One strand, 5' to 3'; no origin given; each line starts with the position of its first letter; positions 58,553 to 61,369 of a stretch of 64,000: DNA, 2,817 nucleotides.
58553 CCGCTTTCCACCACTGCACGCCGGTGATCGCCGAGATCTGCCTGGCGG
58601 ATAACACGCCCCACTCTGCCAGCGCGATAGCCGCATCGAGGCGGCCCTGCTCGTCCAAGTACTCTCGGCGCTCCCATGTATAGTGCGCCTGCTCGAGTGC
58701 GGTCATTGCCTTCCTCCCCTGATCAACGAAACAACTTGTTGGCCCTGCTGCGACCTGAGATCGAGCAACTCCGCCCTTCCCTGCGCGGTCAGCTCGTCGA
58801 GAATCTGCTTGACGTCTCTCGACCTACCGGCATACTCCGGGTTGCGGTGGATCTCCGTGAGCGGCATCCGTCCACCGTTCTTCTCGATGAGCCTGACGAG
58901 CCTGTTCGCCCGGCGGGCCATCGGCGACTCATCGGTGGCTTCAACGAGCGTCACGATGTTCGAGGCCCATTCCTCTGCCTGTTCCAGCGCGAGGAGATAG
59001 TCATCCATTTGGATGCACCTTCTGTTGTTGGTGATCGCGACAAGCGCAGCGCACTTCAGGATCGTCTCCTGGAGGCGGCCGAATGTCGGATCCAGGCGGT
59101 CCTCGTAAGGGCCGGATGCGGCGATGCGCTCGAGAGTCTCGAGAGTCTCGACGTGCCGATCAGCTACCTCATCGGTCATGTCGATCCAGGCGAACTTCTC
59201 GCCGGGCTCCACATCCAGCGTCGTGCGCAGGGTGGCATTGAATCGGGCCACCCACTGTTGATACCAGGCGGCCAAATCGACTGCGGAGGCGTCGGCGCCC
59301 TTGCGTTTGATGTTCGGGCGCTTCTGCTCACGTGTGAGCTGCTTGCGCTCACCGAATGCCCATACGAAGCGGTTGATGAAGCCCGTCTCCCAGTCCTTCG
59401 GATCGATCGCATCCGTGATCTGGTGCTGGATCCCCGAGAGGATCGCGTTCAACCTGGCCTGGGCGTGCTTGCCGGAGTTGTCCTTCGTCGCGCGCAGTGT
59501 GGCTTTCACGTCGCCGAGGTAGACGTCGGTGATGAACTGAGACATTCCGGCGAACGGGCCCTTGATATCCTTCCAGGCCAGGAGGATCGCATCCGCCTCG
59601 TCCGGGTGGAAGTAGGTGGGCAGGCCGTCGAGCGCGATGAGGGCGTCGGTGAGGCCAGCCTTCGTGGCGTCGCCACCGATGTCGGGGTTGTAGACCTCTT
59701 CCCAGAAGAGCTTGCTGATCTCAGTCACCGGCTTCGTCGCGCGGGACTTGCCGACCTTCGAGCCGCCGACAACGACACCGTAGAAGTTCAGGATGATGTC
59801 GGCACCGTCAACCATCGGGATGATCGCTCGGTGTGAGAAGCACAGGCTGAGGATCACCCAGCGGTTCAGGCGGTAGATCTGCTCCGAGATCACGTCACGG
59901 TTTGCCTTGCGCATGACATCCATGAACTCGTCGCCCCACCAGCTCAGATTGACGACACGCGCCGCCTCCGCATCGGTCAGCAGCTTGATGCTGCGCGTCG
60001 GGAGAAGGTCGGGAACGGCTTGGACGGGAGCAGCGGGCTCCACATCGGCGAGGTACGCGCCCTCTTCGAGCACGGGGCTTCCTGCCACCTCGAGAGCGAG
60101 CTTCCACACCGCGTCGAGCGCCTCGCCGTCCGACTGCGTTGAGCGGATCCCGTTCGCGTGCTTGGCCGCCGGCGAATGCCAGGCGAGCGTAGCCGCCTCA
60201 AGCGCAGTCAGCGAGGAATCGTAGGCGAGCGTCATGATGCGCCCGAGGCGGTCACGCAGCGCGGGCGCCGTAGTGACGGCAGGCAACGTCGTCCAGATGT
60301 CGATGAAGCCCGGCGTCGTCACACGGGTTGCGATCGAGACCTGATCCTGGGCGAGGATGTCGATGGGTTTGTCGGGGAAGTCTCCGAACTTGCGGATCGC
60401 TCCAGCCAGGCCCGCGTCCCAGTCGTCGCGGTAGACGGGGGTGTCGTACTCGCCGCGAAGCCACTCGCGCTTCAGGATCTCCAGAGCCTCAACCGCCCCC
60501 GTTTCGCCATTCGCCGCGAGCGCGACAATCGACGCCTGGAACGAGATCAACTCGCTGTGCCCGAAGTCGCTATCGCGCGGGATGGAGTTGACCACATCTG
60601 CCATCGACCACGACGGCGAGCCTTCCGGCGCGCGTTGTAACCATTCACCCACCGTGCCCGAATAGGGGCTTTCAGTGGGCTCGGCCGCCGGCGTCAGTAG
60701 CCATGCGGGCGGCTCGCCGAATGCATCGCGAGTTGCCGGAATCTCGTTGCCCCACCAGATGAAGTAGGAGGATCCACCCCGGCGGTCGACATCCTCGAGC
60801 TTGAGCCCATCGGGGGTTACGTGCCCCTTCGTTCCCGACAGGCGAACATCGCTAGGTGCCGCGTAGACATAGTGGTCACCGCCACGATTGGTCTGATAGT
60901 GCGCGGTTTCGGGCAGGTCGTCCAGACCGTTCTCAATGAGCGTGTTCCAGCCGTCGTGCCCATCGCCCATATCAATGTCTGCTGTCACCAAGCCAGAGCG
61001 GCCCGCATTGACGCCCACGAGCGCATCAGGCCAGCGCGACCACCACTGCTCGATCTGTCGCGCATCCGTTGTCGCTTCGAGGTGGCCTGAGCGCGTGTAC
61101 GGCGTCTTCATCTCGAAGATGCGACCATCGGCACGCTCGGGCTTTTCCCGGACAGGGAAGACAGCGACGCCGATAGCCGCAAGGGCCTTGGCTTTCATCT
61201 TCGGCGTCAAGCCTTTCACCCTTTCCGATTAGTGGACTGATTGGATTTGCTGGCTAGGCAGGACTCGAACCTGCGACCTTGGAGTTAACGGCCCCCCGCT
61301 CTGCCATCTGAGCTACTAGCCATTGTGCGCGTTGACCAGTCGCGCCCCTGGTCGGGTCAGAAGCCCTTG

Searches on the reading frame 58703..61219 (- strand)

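Call 19: search_protein_families(library=pfam, proteins=[window:58703-61219:-], max_evalue=0.01)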
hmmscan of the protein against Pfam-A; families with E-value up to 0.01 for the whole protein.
window:58703-61219:- (838 aa): 2 families
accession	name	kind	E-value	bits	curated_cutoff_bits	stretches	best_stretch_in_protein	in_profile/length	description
PF09250.16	Prim-Pol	-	1.3e-21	78.1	22.8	1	11-174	2-146/158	Bifunctional DNA primase/polymerase, N-terminal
PF13148.11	DUF3987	-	5.2e-10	39.5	27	1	516-747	128-350/364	Protein of unknown function (DUF3987)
